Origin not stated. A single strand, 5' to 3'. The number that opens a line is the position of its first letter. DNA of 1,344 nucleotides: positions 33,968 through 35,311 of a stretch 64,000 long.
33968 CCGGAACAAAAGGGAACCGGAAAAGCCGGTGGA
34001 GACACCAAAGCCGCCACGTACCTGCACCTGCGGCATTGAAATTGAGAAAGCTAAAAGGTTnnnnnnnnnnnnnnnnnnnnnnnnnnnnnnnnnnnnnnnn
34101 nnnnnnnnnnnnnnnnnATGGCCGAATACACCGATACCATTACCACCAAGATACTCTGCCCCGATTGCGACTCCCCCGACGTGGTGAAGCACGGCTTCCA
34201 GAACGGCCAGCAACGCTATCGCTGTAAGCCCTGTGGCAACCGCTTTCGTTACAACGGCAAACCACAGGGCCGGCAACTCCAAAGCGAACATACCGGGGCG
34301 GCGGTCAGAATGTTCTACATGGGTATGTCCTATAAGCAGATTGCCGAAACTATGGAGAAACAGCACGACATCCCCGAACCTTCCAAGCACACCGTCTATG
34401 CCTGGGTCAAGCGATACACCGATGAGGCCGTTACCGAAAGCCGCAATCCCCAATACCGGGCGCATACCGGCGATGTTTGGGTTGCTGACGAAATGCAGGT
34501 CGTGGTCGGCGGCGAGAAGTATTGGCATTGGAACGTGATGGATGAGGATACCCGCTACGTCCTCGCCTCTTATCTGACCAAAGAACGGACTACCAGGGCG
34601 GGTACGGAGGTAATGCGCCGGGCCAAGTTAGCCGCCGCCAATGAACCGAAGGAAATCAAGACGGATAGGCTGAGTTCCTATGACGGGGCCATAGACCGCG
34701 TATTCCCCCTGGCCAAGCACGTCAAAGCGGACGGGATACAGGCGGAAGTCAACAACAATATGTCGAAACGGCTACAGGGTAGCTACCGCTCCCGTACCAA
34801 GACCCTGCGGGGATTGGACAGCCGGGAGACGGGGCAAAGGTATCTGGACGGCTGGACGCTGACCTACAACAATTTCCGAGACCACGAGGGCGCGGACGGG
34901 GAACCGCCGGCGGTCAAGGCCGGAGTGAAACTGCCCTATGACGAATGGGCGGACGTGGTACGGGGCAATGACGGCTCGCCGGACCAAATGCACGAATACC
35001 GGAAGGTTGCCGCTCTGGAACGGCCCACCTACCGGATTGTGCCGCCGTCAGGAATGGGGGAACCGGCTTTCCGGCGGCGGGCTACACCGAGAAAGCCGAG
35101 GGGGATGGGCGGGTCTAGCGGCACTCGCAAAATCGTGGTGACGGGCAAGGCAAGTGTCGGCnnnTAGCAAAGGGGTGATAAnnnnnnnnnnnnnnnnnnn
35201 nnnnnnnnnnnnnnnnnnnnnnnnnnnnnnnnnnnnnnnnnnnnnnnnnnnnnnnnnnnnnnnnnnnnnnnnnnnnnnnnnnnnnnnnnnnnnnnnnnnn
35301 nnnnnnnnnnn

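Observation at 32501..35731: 3.2-kb IS6-like transposon with 24-bp TIRs, 8-bp target duplication and a methylase-HNH passenger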

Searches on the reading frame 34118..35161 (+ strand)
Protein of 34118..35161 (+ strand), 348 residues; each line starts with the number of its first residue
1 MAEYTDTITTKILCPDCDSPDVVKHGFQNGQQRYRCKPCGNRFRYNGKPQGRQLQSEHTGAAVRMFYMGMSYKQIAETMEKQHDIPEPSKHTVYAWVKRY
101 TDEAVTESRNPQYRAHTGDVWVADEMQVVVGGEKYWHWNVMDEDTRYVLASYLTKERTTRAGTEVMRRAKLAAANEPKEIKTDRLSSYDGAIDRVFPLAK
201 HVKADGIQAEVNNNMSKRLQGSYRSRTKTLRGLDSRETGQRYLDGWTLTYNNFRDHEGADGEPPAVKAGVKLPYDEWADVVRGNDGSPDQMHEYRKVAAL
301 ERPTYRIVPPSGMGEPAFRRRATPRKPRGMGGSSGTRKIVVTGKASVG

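Call 6: search_protein_families(library=pfam, proteins=[window:34118-35161:+], max_evalue=0.01)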
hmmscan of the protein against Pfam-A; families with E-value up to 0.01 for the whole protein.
window:34118-35161:+ (348 aa): 5 families
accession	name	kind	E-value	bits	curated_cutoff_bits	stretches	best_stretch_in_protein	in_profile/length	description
PF13610.12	DDE_Tnp_IS240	-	1.2e-15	58.3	27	1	120-255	3-138/139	DDE domain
PF03811.18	Zn_ribbon_InsA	-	1.4e-06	28.4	26.1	1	11-39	5-34/35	InsA N-terminal domain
PF00665.32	rve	-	2.3e-05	25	32.6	1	117-188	4-78/102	Integrase core domain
PF06056.18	Terminase_5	-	0.00057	20.2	20.3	1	61-104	5-41/58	Putative ATPase subunit of terminase (gpP-like)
PF13384.12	HTH_23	-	0.0084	16.3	24.6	0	89-102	30-43/50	Homeodomain-like domain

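Call 7: search_protein_families(library=ncbifam, proteins=[window:34118-35161:+], max_evalue=0.01)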
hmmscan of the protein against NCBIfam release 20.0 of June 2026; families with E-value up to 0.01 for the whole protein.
window:34118-35161:+ (348 aa): 10 families
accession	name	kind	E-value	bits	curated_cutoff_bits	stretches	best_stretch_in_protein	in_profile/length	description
NF033587.1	transpos_IS6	equivalog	5.6e-34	117.6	125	1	51-253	3-201/202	IS6 family transposase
NF033558.1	transpos_IS1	equivalog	2.7e-20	73.2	100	1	14-203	1-174/199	IS1 family transposase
NF050000.1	IS1_IS1595_Zn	domain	5.9e-12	45.9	28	1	14-44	1-32/34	IS1/IS1595 family N-terminal zinc-binding domain-containing protein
NF033577.2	transpos_IS481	equivalog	1e-10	41.6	224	1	62-265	69-281/284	IS481 family transposase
NF048018.1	IS256_N_4Cys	domain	2.2e-10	41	27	1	14-43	2-31/31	transposase-like zinc-binding domain-containing protein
NF033516.0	transpos_IS3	equivalog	5.2e-07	29.2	160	1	117-265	215-366/369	IS3 family transposase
NF048019.1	IS256_Zn_var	equivalog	4.8e-05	22.8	150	1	17-79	3-66/304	IS256 family transposase, variant Zn-binding type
NF033550.5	transpos_ISL3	equivalog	0.0031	16.6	180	1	31-202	47-204/370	ISL3 family transposase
NF033543.2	transpos_IS256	equivalog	0.0035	16.4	150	1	55-246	61-257/338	IS256 family transposase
NF047912.1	ECs_2282_CxxC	subfamily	0.0066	16.3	37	0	11-45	2-39/60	ECs_2282 family putative zinc-binding protein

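Call 11: find_homologous_proteins(query=window:34118-35161:+)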
Query window:34118-35161:+ (348 aa): 846 proteins with E <= 0.001 among 2299 candidates; the best 120 are listed.
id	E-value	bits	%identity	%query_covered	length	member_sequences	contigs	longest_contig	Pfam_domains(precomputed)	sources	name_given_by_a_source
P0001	5.3e-219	744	93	100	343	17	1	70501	PF03811.18,PF13610.13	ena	-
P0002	3.5e-195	666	83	100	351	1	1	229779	PF03811.18,PF13610.13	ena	-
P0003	1.8e-192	657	82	100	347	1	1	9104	PF00665.33,PF03811.18,PF13610.13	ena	-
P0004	8.2e-178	609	76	100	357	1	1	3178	PF00665.33,PF03811.18,PF13610.13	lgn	-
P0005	4.3e-169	580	73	100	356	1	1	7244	PF00665.33,PF03811.18,PF13610.13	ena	-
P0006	2.0e-155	535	67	100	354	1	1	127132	PF00665.33,PF03811.18,PF13610.13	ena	-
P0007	8.5e-154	530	67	100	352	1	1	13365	PF00665.33,PF03811.18,PF13610.13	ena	-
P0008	1.2e-151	523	73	90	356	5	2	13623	PF00665.33,PF03811.18,PF13610.13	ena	-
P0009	1.5e-151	523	70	91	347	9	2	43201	PF00665.33,PF03811.18,PF13610.13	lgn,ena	-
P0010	4.2e-145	501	65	100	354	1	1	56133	PF03811.18,PF13610.13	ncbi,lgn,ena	-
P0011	2.9e-122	426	61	91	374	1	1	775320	PF00665.33,PF03811.18,PF13610.13,PF13683.13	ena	-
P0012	5.2e-122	425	65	82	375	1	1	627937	PF00665.33,PF03811.18,PF13610.13,PF13683.13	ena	-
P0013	1.3e-121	424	63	83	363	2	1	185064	PF00665.33,PF03811.18,PF13610.13,PF13683.13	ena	-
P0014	2.9e-121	423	65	82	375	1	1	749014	PF00665.33,PF03811.18,PF13610.13,PF13683.13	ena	-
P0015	1.3e-120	421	65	82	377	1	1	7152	PF00665.33,PF03811.18,PF13610.13,PF13683.13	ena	-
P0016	1.8e-120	420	57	97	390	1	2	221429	PF00665.33,PF03811.18,PF13610.13,PF13683.13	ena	-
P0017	1.1e-118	414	65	81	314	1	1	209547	PF00665.33,PF03811.18,PF13610.13,PF13683.13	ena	-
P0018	1.3e-118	414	64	82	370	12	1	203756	PF00665.33,PF03811.18,PF13610.13,PF13683.13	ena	-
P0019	1.7e-118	414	59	91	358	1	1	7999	PF00665.33,PF03811.18,PF13610.13,PF13683.13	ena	-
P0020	7.7e-117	408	83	65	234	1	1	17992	PF13610.13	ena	-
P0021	4.7e-115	403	62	82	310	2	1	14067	PF00665.33,PF03811.18,PF13610.13,PF13683.13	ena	-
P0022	5.1e-115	402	59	89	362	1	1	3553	PF00665.33,PF03811.18,PF13610.13,PF13683.13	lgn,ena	-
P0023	1.6e-114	401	62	83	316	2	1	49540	PF00665.33,PF03811.18,PF13610.13,PF13683.13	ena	-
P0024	8.7e-114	398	55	93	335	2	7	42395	PF00665.33,PF03811.18,PF13610.13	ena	-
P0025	9.7e-114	398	60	89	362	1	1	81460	PF00665.33,PF03811.18,PF13610.13,PF13683.13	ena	-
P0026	1.8e-113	397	62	82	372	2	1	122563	PF00665.33,PF03811.18,PF13610.13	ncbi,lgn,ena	-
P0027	4.5e-113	396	62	81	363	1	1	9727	PF00665.33,PF03811.18,PF13610.13,PF13683.13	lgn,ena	-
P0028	2.6e-112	394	57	93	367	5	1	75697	PF00665.33,PF03811.18,PF13610.13,PF13683.13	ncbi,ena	-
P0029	7.8e-112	392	61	82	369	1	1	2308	PF00665.33,PF03811.18,PF13610.13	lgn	-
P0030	9.2e-112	392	61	83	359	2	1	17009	PF00665.33,PF03811.18,PF13610.13,PF13683.13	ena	-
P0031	9.3e-112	392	63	81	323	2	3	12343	PF00665.33,PF03811.18,PF13610.13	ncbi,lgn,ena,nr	ncbi:MAG: IS6 family transposase [Chloroflexota bacterium]|nr:IS6 family transposase [Chloroflexota 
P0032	1.5e-111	391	61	82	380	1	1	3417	PF00665.33,PF03811.18,PF13610.13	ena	-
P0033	1.9e-110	387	57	91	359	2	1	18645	PF00665.33,PF03811.18,PF13610.13,PF13683.13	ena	-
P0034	4.3e-110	386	60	83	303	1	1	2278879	PF00665.33,PF03811.18,PF13610.13,PF13683.13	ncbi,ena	-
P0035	8.2e-110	385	54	97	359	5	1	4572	PF00665.33,PF03811.18,PF13610.13,PF13683.13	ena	-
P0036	1.2e-109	385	60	82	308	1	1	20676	PF00665.33,PF03811.18,PF13610.13,PF13683.13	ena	-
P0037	1.5e-109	384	55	95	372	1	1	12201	PF00665.33,PF03811.18,PF13610.13,PF13683.13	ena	-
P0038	4.2e-109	383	62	81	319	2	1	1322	PF00665.33,PF03811.18,PF13610.13,PF13683.13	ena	-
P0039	6.1e-109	382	62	81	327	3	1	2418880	PF00665.33,PF03811.18,PF13610.13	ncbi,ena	-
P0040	8.4e-109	382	61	81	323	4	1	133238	PF00665.33,PF03811.18,PF13610.13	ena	-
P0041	1.1e-108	382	53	97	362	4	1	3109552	PF00665.33,PF03811.18,PF13610.13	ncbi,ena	-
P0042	1.4e-108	381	63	81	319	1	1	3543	PF00665.33,PF03811.18,PF13610.13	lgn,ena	-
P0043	1.7e-108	381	60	78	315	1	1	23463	PF00665.33,PF13610.13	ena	-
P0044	3.0e-108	380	53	95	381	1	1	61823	PF00665.33,PF03811.18,PF13610.13,PF13683.13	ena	-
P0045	5.1e-108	379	53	100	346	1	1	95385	PF00665.33,PF03811.18,PF13610.13,PF13683.13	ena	-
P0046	6.2e-108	379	62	81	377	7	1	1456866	PF00665.33,PF03811.18,PF13610.13,PF13683.13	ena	-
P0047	4.3e-107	376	59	82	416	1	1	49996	PF00665.33,PF13610.13,PF13683.13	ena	-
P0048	4.6e-107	376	60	81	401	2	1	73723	PF00665.33,PF13610.13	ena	-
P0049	4.7e-107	376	56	91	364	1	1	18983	PF00665.33,PF03811.18,PF13610.13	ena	-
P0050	5.3e-107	376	57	87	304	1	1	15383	PF00665.33,PF03811.18,PF13610.13,PF13683.13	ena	-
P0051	8.5e-107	375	55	97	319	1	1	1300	PF00665.33,PF03811.18,PF13610.13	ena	-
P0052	1.2e-106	375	59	81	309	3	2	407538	PF00665.33,PF03811.18,PF13610.13,PF13683.13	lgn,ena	-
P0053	1.2e-106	375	59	81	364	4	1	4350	PF00665.33,PF03811.18,PF13610.13,PF13683.13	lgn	-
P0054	2.3e-106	374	56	89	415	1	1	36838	PF00665.33,PF03811.18,PF13610.13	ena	-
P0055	3.8e-106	373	57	89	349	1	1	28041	PF00665.33,PF03811.18,PF13610.13,PF13683.13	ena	-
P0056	4.0e-106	373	58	82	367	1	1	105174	PF00665.33,PF03811.18,PF13610.13,PF13683.13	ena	-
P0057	6.8e-106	372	52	97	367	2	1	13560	PF00665.33,PF03811.18,PF13610.13,PF13683.13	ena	-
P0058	8.9e-106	372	59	81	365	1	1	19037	PF00665.33,PF03811.18,PF13610.13,PF13683.13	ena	-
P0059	9.9e-106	372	60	81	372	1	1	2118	PF00665.33,PF03811.18,PF13610.13,PF13683.13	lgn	-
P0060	1.6e-105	371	56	86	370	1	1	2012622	PF00665.33,PF03811.18,PF13610.13,PF13683.13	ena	-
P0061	3.2e-105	370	60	81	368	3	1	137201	PF00665.33,PF03811.18,PF13610.13,PF13683.13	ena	-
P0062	4.1e-105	370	61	81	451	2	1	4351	PF00665.33,PF03811.18,PF13610.13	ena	-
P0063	4.7e-105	370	58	78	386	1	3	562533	PF00665.33,PF13610.13,PF13683.13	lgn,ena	-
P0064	8.8e-105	369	60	81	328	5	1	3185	PF00665.33,PF03811.18,PF13610.13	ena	-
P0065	1.3e-104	368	57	82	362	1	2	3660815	PF00665.33,PF03811.18,PF13610.13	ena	-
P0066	1.5e-104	368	56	85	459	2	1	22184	PF00665.33,PF03811.18,PF13610.13,PF13683.13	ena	-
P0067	1.7e-104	368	62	76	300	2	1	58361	PF00665.33,PF03811.18,PF13610.13,PF13683.13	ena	-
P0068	1.7e-104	368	60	81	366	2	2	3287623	PF00665.33,PF03811.18,PF13610.13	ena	-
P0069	2.6e-104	367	52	96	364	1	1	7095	PF00665.33,PF03811.18,PF13610.13,PF13683.13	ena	-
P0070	2.8e-104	367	58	81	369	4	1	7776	PF00665.33,PF03811.18,PF13610.13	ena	-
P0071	2.9e-104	367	54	87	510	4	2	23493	PF00665.33,PF03811.18,PF13610.13,PF13683.13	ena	-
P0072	4.5e-104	366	56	89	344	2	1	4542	PF00665.33,PF03811.18,PF13610.13,PF13683.13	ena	-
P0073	4.8e-104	366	55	85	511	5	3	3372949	PF00665.33,PF03811.18,PF13610.13,PF13683.13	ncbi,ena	-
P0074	6.3e-104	366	55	89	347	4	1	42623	PF03811.18,PF13610.13,PF13683.13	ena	-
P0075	7.2e-104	366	53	91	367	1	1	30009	PF00665.33,PF03811.18,PF13610.13,PF13683.13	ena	-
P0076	7.7e-104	366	59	82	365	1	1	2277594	PF00665.33,PF03811.18,PF13610.13,PF13683.13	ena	-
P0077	1.5e-103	365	59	81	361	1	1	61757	PF00665.33,PF03811.18,PF13610.13,PF13683.13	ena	-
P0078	1.7e-103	365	57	82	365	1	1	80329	PF00665.33,PF03811.18,PF13610.13,PF13683.13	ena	-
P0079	2.4e-103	364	58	82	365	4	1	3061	PF00665.33,PF03811.18,PF13610.13,PF13683.13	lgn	-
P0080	3.5e-103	363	57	82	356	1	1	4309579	PF03811.18,PF13610.13,PF13683.13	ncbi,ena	-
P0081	5.8e-103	363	57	83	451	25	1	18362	PF00665.33,PF03811.18,PF13610.13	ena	-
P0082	7.7e-103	362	56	83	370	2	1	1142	PF00665.33,PF03811.18,PF13610.13,PF13683.13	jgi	jgi:transposase-like protein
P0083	7.9e-103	362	59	81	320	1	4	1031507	PF00665.33,PF03811.18,PF13610.13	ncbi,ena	-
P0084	8.0e-103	362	58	81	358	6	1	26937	PF03811.18,PF13610.13,PF13683.13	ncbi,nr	ncbi:MAG: IS6 family transposase [Dehalococcoidia bacterium]|nr:IS6 family transposase [Dehalococcoi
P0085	9.5e-103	362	59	81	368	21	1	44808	PF00665.33,PF03811.18,PF13610.13,PF13683.13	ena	-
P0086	1.1e-102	362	58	81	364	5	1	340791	PF00665.33,PF03811.18,PF13610.13,PF13683.13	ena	-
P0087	1.4e-102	361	59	81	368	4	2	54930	PF00665.33,PF03811.18,PF13610.13,PF13683.13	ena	-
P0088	1.5e-102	361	57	82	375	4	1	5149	PF00665.33,PF03811.18,PF13610.13,PF13683.13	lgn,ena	-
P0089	2.0e-102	361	55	89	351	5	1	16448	PF00665.33,PF13610.13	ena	-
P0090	2.1e-102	361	59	81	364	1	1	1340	PF00665.33,PF03811.18,PF13610.13,PF13683.13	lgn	-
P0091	2.2e-102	361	60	81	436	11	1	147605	PF00665.33,PF13610.13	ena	-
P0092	3.0e-102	360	59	81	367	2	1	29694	PF00665.33,PF03811.18,PF13610.13,PF13683.13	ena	-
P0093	3.2e-102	360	52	97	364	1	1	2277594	PF00665.33,PF03811.18,PF13610.13,PF13683.13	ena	-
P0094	3.4e-102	360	58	81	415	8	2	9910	PF00665.33,PF13610.13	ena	-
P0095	3.8e-102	360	59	82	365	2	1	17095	PF00665.33,PF03811.18,PF13610.13,PF13683.13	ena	-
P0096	3.8e-102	360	59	81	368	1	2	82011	PF00665.33,PF03811.18,PF13610.13,PF13683.13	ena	-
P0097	4.7e-102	360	59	81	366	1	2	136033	PF00665.33,PF03811.18,PF13610.13,PF13683.13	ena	-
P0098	8.7e-102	359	49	99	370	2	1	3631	PF00665.33,PF13610.13,PF13683.13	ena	-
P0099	9.0e-102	359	58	81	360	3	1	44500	PF00665.33,PF03811.18,PF13610.13,PF13683.13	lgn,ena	-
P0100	9.2e-102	359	57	82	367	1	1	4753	PF00665.33,PF03811.18,PF13610.13,PF13683.13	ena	-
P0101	9.7e-102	359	57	81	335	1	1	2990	PF00665.33,PF03811.18,PF13610.13,PF13683.13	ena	-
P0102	9.8e-102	359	58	81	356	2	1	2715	PF00665.33,PF03811.18,PF13610.13,PF13683.13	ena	-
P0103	1.4e-101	358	59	81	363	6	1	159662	PF00665.33,PF03811.18,PF13610.13,PF13683.13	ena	-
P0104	1.4e-101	358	56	80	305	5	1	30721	PF00665.33,PF13610.13,PF13683.13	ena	-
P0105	1.5e-101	358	54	89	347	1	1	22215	PF00665.33,PF03811.18,PF13610.13,PF13683.13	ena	-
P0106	1.8e-101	358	50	94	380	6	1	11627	PF00665.33,PF03811.18,PF13610.13,PF13683.13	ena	-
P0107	1.9e-101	358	59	81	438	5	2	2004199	PF00665.33,PF03811.18,PF13610.13,PF13683.13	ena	-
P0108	2.1e-101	358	58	81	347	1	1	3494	PF00665.33,PF03811.18,PF13610.13,PF13683.13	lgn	-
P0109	2.3e-101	358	58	81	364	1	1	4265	PF00665.33,PF03811.18,PF13610.13,PF13683.13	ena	-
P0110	2.4e-101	357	54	89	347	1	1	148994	PF00665.33,PF03811.18,PF13610.13,PF13683.13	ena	-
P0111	2.5e-101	357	54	85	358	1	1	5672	PF00665.33,PF03811.18,PF13610.13,PF13683.13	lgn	-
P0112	2.6e-101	357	59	81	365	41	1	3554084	PF00665.33,PF03811.18,PF13610.13,PF13683.13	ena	-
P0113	2.7e-101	357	55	86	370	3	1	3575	PF00665.33,PF03811.18,PF13610.13,PF13683.13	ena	-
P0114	2.8e-101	357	57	79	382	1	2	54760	PF00665.33,PF03811.18,PF13610.13,PF13683.13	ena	-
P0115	3.0e-101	357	58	81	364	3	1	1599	PF00665.33,PF03811.18,PF13610.13,PF13683.13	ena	-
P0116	3.1e-101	357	58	81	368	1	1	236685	PF00665.33,PF03811.18,PF13610.13,PF13683.13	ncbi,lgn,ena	-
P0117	3.9e-101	357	58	81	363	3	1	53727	PF00665.33,PF03811.18,PF13610.13,PF13683.13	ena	-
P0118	4.1e-101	357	53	93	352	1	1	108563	PF00665.33,PF03811.18,PF13610.13,PF13683.13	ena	-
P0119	4.1e-101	357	56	81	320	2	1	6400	PF00665.33,PF13610.13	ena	-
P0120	4.1e-101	357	58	81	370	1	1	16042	PF00665.33,PF03811.18,PF13610.13,PF13683.13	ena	-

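Call 14: find_encoding_contigs(protein=P0002, flank=6000, max_places=4)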
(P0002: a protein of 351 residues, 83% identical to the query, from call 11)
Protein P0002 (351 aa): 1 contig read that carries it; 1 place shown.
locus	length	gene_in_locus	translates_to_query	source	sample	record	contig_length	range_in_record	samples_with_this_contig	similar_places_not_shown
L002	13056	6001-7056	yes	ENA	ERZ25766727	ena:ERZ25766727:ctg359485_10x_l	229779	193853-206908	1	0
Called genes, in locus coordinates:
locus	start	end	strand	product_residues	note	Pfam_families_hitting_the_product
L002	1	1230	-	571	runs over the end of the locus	PF00860:Xan_ur_permease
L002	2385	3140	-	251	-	PF13489:Methyltransf_23, PF01209:Ubie_methyltran (weak), PF13847:Methyltransf_31, PF08241:Methyltransf_11, PF08242:Methyltransf_12, PF13649:Methyltransf_25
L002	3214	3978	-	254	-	PF00483:NTP_transferase, PF12804:NTP_transf_3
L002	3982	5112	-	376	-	PF00155:Aminotran_1_2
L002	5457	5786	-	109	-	PF05656:DUF805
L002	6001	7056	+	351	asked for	PF03811:Zn_ribbon_InsA (weak), PF13610:DDE_Tnp_IS240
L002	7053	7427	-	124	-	-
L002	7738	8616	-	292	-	PF04991:LicD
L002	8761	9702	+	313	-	-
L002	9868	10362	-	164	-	-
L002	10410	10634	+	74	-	PF00069:Pkinase (weak)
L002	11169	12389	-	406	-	PF01979:Amidohydro_1, PF07969:Amidohydro_3 (weak), PF22647:EF_0837-like_N (weak)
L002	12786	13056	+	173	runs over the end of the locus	-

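Call 15: find_encoding_contigs(protein=P0003, flank=6000, max_places=4)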
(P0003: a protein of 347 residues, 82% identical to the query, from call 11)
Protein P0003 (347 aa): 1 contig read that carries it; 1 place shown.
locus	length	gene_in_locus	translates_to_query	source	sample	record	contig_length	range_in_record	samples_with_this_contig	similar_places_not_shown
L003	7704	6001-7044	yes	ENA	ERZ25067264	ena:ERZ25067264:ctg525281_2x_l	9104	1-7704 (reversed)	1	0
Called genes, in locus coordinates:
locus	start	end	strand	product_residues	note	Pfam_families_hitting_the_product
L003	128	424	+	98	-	-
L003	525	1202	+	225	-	PF12760:Zn_ribbon_IS1595, PF12762:DDE_Tnp_IS1595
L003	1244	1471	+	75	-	PF12762:DDE_Tnp_IS1595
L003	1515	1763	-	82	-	-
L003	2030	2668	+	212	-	-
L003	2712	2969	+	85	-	-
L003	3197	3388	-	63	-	-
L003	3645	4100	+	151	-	-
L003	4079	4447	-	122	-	PF13340:DUF4096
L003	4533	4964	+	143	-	-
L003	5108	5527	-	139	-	-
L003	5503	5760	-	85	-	-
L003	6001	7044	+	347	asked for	PF03811:Zn_ribbon_InsA, PF00665:rve (faint), PF13610:DDE_Tnp_IS240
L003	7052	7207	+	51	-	-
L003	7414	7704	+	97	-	?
